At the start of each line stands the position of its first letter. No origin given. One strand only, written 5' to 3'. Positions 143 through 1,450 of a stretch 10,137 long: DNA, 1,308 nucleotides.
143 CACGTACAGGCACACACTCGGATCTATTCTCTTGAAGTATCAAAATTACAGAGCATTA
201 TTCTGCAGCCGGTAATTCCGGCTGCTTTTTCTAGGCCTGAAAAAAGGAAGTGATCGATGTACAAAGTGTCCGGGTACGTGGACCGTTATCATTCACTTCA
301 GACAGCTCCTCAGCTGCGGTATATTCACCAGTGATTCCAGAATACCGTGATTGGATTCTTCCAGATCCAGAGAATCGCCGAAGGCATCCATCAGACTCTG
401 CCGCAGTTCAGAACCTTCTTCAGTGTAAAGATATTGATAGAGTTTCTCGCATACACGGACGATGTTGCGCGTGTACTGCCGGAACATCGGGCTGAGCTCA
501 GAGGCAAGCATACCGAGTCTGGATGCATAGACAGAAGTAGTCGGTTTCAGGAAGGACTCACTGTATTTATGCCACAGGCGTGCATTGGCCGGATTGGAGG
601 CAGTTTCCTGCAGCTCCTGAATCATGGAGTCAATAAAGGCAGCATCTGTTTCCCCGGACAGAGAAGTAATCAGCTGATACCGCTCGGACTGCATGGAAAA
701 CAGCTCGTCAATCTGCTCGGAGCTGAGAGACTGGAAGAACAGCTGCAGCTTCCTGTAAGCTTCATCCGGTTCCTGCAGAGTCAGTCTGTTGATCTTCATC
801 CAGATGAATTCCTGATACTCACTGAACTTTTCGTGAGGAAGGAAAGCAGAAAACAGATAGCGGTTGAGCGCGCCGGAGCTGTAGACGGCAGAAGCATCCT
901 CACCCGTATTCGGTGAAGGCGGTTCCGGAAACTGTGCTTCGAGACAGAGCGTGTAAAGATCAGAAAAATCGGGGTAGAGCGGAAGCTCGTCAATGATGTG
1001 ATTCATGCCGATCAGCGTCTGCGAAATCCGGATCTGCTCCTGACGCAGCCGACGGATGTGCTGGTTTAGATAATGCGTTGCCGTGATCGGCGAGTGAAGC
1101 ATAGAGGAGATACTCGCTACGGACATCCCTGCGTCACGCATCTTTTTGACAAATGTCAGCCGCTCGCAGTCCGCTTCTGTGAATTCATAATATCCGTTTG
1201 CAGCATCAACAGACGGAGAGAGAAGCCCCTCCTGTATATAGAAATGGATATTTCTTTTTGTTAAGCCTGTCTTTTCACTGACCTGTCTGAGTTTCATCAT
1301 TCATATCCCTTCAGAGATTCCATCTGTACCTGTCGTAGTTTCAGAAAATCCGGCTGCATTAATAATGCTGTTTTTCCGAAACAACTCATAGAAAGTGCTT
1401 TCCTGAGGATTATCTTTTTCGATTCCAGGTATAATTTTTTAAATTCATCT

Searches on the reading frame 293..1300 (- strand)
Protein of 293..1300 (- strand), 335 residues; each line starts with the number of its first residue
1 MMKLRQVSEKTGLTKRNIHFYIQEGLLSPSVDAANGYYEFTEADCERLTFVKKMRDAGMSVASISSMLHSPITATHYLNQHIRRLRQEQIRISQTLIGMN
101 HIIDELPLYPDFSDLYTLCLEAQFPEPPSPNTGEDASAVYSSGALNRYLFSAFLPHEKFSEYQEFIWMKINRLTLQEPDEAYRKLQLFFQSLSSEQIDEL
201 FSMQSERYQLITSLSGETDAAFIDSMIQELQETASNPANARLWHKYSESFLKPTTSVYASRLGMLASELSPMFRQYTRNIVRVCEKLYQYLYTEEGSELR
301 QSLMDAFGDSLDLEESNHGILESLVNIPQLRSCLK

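Call 5: search_protein_families(library=pfam, proteins=[window:293-1300:-], max_evalue=0.001)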
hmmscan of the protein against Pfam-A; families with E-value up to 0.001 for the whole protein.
window:293-1300:- (335 aa): 3 families
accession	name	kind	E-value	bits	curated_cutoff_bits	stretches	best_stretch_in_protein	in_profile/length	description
PF13411.12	MerR_1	-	7.3e-18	64.9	21.6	1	2-69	1-67/69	MerR HTH family regulatory protein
PF00376.29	MerR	-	1.4e-08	34.8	28.2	1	5-38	3-36/38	MerR family regulatory protein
PF09278.17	MerR-DNA-bind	-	0.00092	20.2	25.4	0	46-92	2-55/65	MerR, DNA binding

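Call 9: find_related_loci(query=window:293-1300:-, collection=genome_contigs, flank=6000)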
Query window:293-1300:- (335 aa) in genome_contigs; peptide patterns used: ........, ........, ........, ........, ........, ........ (x = any residue, [..] = any of these).
41 stretches matched a pattern; 2 encode a relative of the query (tblastn E <= 1e-3); 2 distinct loci.
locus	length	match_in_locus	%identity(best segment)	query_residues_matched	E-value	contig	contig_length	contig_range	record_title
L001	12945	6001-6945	34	2-327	5e-63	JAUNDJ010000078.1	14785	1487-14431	MAG: Bacillota bacterium isolate S22M_St_77 NODE_2270_length_14785_cov_14.098787, whole genome shotgun sequence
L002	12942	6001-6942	29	1-324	3e-54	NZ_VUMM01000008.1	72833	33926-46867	Floccifex porci strain LKV-178-WT-2G seq8, whole genome shotgun sequence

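Call 10: find_homologous_proteins(query=window:293-1300:-, max_evalue=0.00001)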
Query window:293-1300:- (335 aa): 9 proteins with E <= 0.00001 among 1360 candidates.
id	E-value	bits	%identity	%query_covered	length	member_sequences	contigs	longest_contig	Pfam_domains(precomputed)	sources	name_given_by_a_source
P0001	9.8e-219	743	100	100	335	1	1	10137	PF00376.30,PF13411.13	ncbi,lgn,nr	ncbi:MAG: MerR family transcriptional regulator [Lachnospiraceae bacterium]|nr:MerR family transcrip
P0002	5.1e-105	369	49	97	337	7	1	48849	PF00376.30,PF13411.13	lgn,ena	-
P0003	8.2e-96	339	46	98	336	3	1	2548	PF00376.30,PF13411.13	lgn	-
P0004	1.4e-94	335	45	98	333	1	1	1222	PF00376.30,PF13411.13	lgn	-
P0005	2.0e-90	321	44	98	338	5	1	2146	PF00376.30,PF13411.13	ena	-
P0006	4.8e-76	274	42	98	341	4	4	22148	PF00376.30,PF13411.13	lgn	-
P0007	2.2e-66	242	38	98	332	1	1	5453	PF00376.30,PF13411.13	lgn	-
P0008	6.8e-60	221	34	99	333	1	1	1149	PF00376.30,PF13411.13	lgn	-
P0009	1.5e-43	167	30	95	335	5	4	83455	PF00376.30,PF13411.13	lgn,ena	-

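Call 13: find_encoding_contigs(protein=P0002, flank=6000, max_places=3)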
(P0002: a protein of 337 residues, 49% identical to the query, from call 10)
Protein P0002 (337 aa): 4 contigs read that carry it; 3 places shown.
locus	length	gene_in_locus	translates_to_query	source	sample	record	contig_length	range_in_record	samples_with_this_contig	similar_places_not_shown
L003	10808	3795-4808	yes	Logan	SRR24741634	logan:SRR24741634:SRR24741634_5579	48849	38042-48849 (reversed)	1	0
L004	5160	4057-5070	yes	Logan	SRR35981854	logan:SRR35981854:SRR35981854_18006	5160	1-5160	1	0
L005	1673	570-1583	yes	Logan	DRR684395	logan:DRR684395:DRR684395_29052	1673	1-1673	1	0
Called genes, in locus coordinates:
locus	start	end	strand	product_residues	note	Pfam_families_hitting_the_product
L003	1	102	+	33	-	?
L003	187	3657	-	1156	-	PF00724:Oxidored_FMN, PF07992:Pyr_redox_2, PF00070:Pyr_redox, PF01073:3Beta_HSD, PF01370:Epimerase, PF05368:NmrA, PF13460:NAD_binding_10, PF16363:GDP_Man_Dehyd, +10 more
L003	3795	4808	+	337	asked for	PF00376:MerR, PF13411:MerR_1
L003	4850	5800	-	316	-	PF06541:ABC_trans_CmpB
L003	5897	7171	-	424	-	PF14501:HATPase_c_5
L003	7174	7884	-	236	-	PF00072:Response_reg, PF04397:LytTR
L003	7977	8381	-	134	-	-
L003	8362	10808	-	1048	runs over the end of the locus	PF01915:Glyco_hydro_3_C, PF14310:Fn3-like, PF00933:Glyco_hydro_3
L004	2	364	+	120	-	?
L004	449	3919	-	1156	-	PF00724:Oxidored_FMN, PF07992:Pyr_redox_2, PF00070:Pyr_redox, PF01073:3Beta_HSD, PF01370:Epimerase, PF05368:NmrA, PF13460:NAD_binding_10, PF16363:GDP_Man_Dehyd, +10 more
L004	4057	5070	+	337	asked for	PF00376:MerR, PF13411:MerR_1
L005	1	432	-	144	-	?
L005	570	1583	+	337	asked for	PF00376:MerR, PF13411:MerR_1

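Call 18: find_encoding_contigs(protein=P0006, flank=5000, max_places=3)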
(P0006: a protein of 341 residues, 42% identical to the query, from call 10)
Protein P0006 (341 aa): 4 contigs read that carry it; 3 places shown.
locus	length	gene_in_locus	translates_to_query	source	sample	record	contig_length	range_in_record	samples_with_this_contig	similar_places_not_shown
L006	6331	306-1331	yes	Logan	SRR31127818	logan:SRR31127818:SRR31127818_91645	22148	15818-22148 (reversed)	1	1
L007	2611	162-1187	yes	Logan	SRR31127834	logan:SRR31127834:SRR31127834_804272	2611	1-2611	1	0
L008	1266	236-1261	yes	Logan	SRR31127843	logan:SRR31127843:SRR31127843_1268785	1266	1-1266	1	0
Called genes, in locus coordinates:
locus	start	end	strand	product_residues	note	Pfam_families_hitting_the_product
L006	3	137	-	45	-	?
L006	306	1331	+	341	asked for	PF00376:MerR (weak), PF13411:MerR_1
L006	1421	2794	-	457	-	PF01554:MatE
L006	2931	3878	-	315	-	-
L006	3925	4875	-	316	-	-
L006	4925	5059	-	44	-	-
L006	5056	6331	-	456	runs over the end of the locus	PF13347:MFS_2, PF07690:MFS_1 (weak)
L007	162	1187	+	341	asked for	PF00376:MerR (weak), PF13411:MerR_1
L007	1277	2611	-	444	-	?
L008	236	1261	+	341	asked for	PF00376:MerR (weak), PF13411:MerR_1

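Call 19: find_encoding_contigs(protein=P0009, flank=5000, max_places=3)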
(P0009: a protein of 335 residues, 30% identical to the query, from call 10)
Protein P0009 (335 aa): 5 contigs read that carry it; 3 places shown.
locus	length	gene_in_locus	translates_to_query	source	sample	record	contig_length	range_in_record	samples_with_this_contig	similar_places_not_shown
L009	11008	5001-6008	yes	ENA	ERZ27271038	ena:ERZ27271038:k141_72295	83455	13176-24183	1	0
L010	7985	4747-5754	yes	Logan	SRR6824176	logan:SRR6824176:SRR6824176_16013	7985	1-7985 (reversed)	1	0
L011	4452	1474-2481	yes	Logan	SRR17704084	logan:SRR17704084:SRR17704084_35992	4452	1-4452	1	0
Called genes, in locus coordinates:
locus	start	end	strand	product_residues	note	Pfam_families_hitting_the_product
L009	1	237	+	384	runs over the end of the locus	PF13302:Acetyltransf_3, PF00583:Acetyltransf_1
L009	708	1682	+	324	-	PF06081:ArAE_1, PF11728:ArAE_1_C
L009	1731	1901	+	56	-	PF21550:MTIP_N (weak)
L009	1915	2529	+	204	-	PF01255:Prenyltransf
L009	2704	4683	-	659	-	PF02743:dCache_1, PF00672:HAMP (faint), PF00015:MCPsignal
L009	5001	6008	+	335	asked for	PF00376:MerR, PF13411:MerR_1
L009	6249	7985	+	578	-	PF17201:Cache_3-Cache_2, PF17202:sCache_3_3, PF00015:MCPsignal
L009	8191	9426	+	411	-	PF00583:Acetyltransf_1, PF13673:Acetyltransf_10, PF13508:Acetyltransf_7, PF02353:CMAS, PF05175:MTS, PF01209:Ubie_methyltran, PF13489:Methyltransf_23, PF02390:Methyltransf_4, +6 more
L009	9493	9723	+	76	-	PF09820:AAA-ATPase_like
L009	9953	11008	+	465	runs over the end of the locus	PF01637:ATPase_2, PF13191:AAA_16 (faint), PF13173:AAA_14, PF03008:DUF234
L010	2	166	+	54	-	?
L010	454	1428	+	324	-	PF06081:ArAE_1, PF11728:ArAE_1_C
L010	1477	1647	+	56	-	PF21550:MTIP_N (weak)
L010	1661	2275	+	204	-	PF01255:Prenyltransf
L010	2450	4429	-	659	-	PF02743:dCache_1, PF00672:HAMP (faint), PF00015:MCPsignal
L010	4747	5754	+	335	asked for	PF00376:MerR, PF13411:MerR_1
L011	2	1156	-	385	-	?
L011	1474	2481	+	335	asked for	PF00376:MerR, PF13411:MerR_1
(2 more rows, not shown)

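Call 20: find_encoding_contigs(protein=P0007, flank=5000, max_places=2)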
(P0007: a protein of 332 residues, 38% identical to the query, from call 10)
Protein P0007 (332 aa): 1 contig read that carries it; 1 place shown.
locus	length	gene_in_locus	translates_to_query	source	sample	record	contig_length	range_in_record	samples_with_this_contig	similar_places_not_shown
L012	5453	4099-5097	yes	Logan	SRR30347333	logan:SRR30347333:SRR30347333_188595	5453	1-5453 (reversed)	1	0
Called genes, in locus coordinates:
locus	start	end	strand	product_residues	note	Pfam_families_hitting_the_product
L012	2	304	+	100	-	?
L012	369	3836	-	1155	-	PF00724:Oxidored_FMN, PF07992:Pyr_redox_2, PF00070:Pyr_redox, PF01073:3Beta_HSD, PF01370:Epimerase, PF02719:Polysacc_synt_2, PF13460:NAD_binding_10, PF16363:GDP_Man_Dehyd, +13 more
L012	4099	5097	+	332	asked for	PF00376:MerR (weak), PF13411:MerR_1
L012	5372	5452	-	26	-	?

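Call 21: find_encoding_contigs(protein=P0003, flank=5000, max_places=2)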
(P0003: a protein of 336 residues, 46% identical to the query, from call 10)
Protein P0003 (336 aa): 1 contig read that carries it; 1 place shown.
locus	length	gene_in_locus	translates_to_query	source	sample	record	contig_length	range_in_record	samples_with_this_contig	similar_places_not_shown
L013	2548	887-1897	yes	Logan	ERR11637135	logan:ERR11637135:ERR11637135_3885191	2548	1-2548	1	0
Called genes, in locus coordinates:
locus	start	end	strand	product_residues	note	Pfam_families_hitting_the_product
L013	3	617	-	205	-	?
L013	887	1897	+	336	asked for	PF00376:MerR, PF13411:MerR_1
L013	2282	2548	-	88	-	?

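Call 22: find_encoding_contigs(protein=P0005, flank=5000, max_places=2)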
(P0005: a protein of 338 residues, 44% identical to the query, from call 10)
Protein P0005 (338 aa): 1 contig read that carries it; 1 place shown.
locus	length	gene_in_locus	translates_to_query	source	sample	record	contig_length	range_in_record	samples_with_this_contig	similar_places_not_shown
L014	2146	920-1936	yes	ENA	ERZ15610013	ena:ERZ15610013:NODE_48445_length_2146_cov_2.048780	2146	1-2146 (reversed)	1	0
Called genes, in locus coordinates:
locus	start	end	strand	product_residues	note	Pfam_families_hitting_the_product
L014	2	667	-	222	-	?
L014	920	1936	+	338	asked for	PF00376:MerR (weak), PF13411:MerR_1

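Call 23: find_encoding_contigs(protein=P0004, flank=5000, max_places=2)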
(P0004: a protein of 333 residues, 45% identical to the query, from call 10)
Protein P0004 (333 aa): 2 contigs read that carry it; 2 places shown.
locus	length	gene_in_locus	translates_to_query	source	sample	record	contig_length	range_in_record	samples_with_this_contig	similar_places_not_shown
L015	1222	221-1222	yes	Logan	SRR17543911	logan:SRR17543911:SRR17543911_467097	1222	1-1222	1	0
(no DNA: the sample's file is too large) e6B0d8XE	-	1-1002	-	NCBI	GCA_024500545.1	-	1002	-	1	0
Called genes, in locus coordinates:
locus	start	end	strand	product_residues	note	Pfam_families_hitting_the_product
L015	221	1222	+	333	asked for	PF00376:MerR, PF13411:MerR_1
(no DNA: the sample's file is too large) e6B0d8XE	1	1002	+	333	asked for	PF00376:MerR, PF13411:MerR_1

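Call 24: find_encoding_contigs(protein=P0008, flank=5000, max_places=2)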
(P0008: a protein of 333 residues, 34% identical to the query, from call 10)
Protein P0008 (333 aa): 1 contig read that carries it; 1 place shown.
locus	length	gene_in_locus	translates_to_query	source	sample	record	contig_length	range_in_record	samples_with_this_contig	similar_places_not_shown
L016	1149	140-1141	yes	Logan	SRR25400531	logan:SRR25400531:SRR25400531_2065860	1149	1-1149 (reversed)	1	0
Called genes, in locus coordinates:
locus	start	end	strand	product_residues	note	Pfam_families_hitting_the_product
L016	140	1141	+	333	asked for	PF00376:MerR, PF13411:MerR_1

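Call 31: find_related_loci(query=A1, collection=metagenome_contigs, flank=4500)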
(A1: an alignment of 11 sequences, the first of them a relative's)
Query A1 (335 aa) in metagenome_contigs; peptide patterns used: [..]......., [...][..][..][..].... (x = any residue, [..] = any of these).
600 stretches matched a pattern (row limit reached: there are more); 54 encode a relative of the query (tblastn E <= 1e-3); 54 distinct loci.
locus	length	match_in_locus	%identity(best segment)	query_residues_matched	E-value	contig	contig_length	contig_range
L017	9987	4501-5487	46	1-330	2e-105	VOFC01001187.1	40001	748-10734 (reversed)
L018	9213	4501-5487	46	1-330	5e-105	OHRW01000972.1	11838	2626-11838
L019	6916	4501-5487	46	1-330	5e-105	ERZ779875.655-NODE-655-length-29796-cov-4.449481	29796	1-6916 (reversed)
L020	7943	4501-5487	46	1-330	5e-105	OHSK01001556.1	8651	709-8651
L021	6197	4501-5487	46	1-330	4e-105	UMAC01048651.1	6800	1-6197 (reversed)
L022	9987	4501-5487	46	1-330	7e-105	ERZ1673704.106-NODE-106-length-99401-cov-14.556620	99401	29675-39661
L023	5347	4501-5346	45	1-283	4e-85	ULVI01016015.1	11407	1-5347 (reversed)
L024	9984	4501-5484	41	2-330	4e-84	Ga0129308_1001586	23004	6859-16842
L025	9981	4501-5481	40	1-330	1e-77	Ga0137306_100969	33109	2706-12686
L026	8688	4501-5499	36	2-335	7e-77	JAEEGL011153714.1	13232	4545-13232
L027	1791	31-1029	36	2-335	2e-80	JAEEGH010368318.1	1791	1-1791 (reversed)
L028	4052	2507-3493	37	1-330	3e-75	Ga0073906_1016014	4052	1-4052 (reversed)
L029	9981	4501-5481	39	2-328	8e-74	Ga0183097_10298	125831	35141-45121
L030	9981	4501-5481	39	2-328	8e-74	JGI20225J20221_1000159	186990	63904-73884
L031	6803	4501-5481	39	2-328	8e-74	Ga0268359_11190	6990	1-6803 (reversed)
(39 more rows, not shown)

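Call 41: find_homologous_proteins(query=A1, max_evalue=0.001)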
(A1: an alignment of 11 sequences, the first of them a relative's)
Query A1 (11 sequences) (335 aa, profile of the alignment): 77 proteins with E <= 0.001 among 3615 candidates.
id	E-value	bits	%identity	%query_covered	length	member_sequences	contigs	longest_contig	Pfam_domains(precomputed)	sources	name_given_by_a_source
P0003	2.6e-149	515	46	98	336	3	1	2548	PF00376.30,PF13411.13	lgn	-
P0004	4.9e-146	505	45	98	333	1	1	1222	PF00376.30,PF13411.13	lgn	-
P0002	6.7e-146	504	49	97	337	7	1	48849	PF00376.30,PF13411.13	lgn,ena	-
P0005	7.5e-145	501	44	98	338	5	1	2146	PF00376.30,PF13411.13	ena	-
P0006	2.0e-141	489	42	98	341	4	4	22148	PF00376.30,PF13411.13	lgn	-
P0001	2.5e-140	486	100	100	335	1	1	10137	PF00376.30,PF13411.13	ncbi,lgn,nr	ncbi:MAG: MerR family transcriptional regulator [Lachnospiraceae bacterium]|nr:MerR family transcrip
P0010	2.7e-138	479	45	98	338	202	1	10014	PF00376.30,PF13411.13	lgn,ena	-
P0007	2.9e-138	479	38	98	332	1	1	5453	PF00376.30,PF13411.13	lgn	-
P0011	2.8e-133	463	46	100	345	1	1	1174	PF00376.30,PF13411.13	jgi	-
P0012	4.2e-133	462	42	99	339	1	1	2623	PF00376.30,PF13411.13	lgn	-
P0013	1.5e-130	454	39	97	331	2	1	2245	PF00376.30,PF13411.13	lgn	-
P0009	2.4e-128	446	30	95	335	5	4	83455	PF00376.30,PF13411.13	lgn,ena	-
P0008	5.2e-128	445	34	99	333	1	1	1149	PF00376.30,PF13411.13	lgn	-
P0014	5.5e-128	445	41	98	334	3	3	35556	PF13411.13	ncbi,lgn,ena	-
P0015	7.8e-128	445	40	97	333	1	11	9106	PF00376.30,PF13411.13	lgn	-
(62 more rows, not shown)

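Call 42: search_protein_families(library=ncbifam, proteins=[window:293-1300:-], max_evalue=0.001)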
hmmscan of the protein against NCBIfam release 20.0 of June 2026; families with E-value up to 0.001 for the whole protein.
window:293-1300:- (335 aa): 10 families
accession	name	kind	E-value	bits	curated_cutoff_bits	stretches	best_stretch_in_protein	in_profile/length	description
NF007069.0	PRK09514.1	equivalog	1.1e-11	44.9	143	1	1-100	1-101/141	Zn(2+)-responsive transcriptional regulator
TIGR02044.1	CueR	equivalog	2.5e-11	43.7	147.4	1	2-69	1-68/127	Cu(I)-responsive transcriptional regulator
NF041849.1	trans_regNmlR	equivalog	1.5e-10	41.2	175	1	2-69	1-68/117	stress response transcriptional regulator NmlR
TIGR02043.1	ZntR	equivalog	2.5e-10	40.6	167.95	1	1-90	1-90/131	Zn(2+)-responsive transcriptional regulator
TIGR02047.1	CadR-PbrR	equivalog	1.2e-09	38.2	151.45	1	2-70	1-69/127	Cd(II)/Pb(II)-responsive transcriptional regulator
NF007590.0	PRK10227.1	equivalog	6.1e-09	36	244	1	2-62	1-61/135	Cu(I)-responsive transcriptional regulator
TIGR02051.1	MerR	equivalog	1e-06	29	150.85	1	6-69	4-67/124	mercury resistance transcriptional regulator MerR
NF050798.1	TF_FtsR_Actino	equivalog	1.4e-05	25.3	150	1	13-69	17-73/223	transcriptional regulator FtsR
NF033783.1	coreg_MerD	equivalog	0.00044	20.7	170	1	6-66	8-68/121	mercury resistance co-regulator MerD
TIGR02054.1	MerD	equivalog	0.00056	20.4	103.65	0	5-69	7-71/120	mercuric resistance transcriptional repressor MerD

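Call 52: predict_structure(alignment_id=A2)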
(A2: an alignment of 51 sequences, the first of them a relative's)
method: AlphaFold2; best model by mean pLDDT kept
length: 335 residues; sequences in the alignment: 51
mean_pLDDT: 93.3   pTM: 0.80
mean pLDDT of the five models: 93.3, 92.5, 91.9, 91.2, 91.0
residues with pLDDT >= 90: 287; 70-90: 37; 50-70: 5; < 50: 6
segments of 3 or more residues with pLDDT < 50: 134-139
pLDDT, mean of each block of 10 residues (from residue 1): 96 98 96 95 97 96 93 86 90 97 97 97 88 52 88 91 96 94 94 89 93 95 98 98 97 96 97 97 97 98 97 92 96 91
secondary structure, 60 per line:
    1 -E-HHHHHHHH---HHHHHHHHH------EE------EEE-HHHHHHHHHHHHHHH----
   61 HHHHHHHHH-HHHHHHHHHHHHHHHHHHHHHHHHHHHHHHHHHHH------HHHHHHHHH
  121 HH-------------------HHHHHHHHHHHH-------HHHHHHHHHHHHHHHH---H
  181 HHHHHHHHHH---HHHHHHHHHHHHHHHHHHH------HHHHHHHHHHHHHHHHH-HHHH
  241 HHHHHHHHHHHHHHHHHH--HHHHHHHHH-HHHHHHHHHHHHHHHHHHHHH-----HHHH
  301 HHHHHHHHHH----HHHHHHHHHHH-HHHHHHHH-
elements in order: H4-11 H15-23 E38-40 H42-56 H61-69 H71-105 H112-122 H142-153 H161-176 H180-190 H194-212 H219-235 H237-258 H261-269 H271-291 H297-310 H315-325 H327-334

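Call 54: fold_search(model_id=the predicted structure, library=pdb)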
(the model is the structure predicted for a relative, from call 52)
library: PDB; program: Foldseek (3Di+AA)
matches with E <= 10: 239; with E <= 0.001: 0
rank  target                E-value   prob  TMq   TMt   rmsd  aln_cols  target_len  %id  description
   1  3qao                  6.7e-03  1.00  0.25  0.50   5.4       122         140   24  The crystal structure of the N-terminal domain of a MerR-like transcriptional regulator from Listeria monocytogenes EGD- (released 2011-01-26)
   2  6jni_A                9.1e-03  1.00  0.34  0.71   4.9       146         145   21  Crystal structure of the transcriptional regulator CadR from P. putida in complex with Zinc(II) and DNA (released 2019-09-25)
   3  1q05_B                1.2e-02  1.00  0.29  0.69   3.1       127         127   20  Crystal structure of the Cu(I) form of E. coli CueR, a copper efflux regulator (released 2003-09-16)
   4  6jni_C                1.3e-02  1.00  0.27  0.64   4.2       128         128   25  Crystal structure of the transcriptional regulator CadR from P. putida in complex with Zinc(II) and DNA (released 2019-09-25)
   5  3gp4_A                1.5e-02  1.00  0.27  0.61   3.0       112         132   21  Crystal structure of putative MerR family transcriptional regulator from listeria monocytogenes (released 2009-04-21)
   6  6jni_B                1.5e-02  1.00  0.28  0.69   2.3       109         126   23  Crystal structure of the transcriptional regulator CadR from P. putida in complex with Zinc(II) and DNA (released 2019-09-25)
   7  1q06_B                1.5e-02  1.00  0.32  0.81   2.1       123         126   17  Crystal structure of the Ag(I) form of E. coli CueR, a copper efflux regulator (released 2003-09-16)
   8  6jni_E                1.7e-02  1.00  0.27  0.60   2.8       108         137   27  Crystal structure of the transcriptional regulator CadR from P. putida in complex with Zinc(II) and DNA (released 2019-09-25)
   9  6jni_G                1.7e-02  1.00  0.26  0.61   3.3       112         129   27  Crystal structure of the transcriptional regulator CadR from P. putida in complex with Zinc(II) and DNA (released 2019-09-25)
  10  4wlw_A                1.9e-02  1.00  0.31  0.74   2.7       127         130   20  CRYSTAL STRUCTURE OF THE AG(I) (ACTIVATOR) FORM OF E. COLI CUER, A COPPER EFFLUX REGULATOR, BOUND TO COPA PROMOTER DNA (released 2015-09-02)
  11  6jni_H                2.1e-02  1.00  0.26  0.60   2.9       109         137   26  Crystal structure of the transcriptional regulator CadR from P. putida in complex with Zinc(II) and DNA (released 2019-09-25)
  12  6jgx_B                2.1e-02  1.00  0.30  0.66   3.9       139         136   25  Crystal structure of the transcriptional regulator CadR from P. putida in complex with Cadmium(II) and DNA (released 2019-09-25)
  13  6jyw_B                2.2e-02  1.00  0.28  0.68   2.3       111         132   22  Crystal structure of the transcription regulator CadR N81M mutant from P. putida in complex with Cadmium(II) and DNA (released 2020-04-29)
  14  1q05_A                2.7e-02  1.00  0.31  0.77   2.7       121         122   19  Crystal structure of the Cu(I) form of E. coli CueR, a copper efflux regulator (released 2003-09-16)
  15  4wls_A                2.7e-02  1.00  0.23  0.61   3.4       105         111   24  Crystal structure of the metal-free (repressor) form of E. Coli CUER, a copper efflux regulator, bound to COPA promote (released 2015-09-02)
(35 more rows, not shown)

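Call 55: search_solved_structures(query=A2, max_evalue=0.01)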
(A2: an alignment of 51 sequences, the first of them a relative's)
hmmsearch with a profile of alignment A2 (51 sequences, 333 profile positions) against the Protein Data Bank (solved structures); distinct sequences matched with E-value up to 0.01: 29.
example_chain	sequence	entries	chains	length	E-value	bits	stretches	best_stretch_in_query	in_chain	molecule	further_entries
3qao_A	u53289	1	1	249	3.7e-15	59.2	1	1-101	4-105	MerR-like transcriptional regulator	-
3gp4_A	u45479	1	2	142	6.6e-13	51.9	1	2-126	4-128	Transcriptional regulator, MerR family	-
4wls_A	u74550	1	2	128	4.6e-12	49.1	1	1-105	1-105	HTH-type transcriptional regulator CueR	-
1q05_A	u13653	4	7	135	5.8e-12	48.7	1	1-105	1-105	Transcriptional regulator cueR | HTH-type transcriptional regulator CueR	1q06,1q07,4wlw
6ldi_G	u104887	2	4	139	6.3e-12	48.6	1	1-105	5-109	HTH-type transcriptional regulator CueR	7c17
6xh7_G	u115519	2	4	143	6.6e-12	48.5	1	1-105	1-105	HTH-type transcriptional regulator CueR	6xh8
1jbg_A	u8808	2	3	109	7.9e-11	45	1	2-100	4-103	transcription activator of multidrug-efflux transporter genes mta | transcription activator MtaN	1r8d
2vz4_A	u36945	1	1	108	9.2e-10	41.5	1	5-103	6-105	HTH-TYPE TRANSCRIPTIONAL ACTIVATOR TIPA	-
6jgf_A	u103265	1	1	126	6.6e-09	38.7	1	1-68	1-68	CadR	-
6jyw_A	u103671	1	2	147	6.7e-09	38.7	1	1-71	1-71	CadR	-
6jgv_A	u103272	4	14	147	9.3e-09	38.2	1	1-68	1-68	CadR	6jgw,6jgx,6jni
4ua1_A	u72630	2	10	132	5.1e-08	35.8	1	2-109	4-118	Regulatory protein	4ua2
3hh0_A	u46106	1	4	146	8.5e-08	35.1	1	3-112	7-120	Transcriptional regulator, MerR family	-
5d90_B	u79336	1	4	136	3.3e-07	33.1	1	6-109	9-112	MerR family regulator protein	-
5d8c_A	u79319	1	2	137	3.4e-07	33.1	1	6-109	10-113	MerR family regulator protein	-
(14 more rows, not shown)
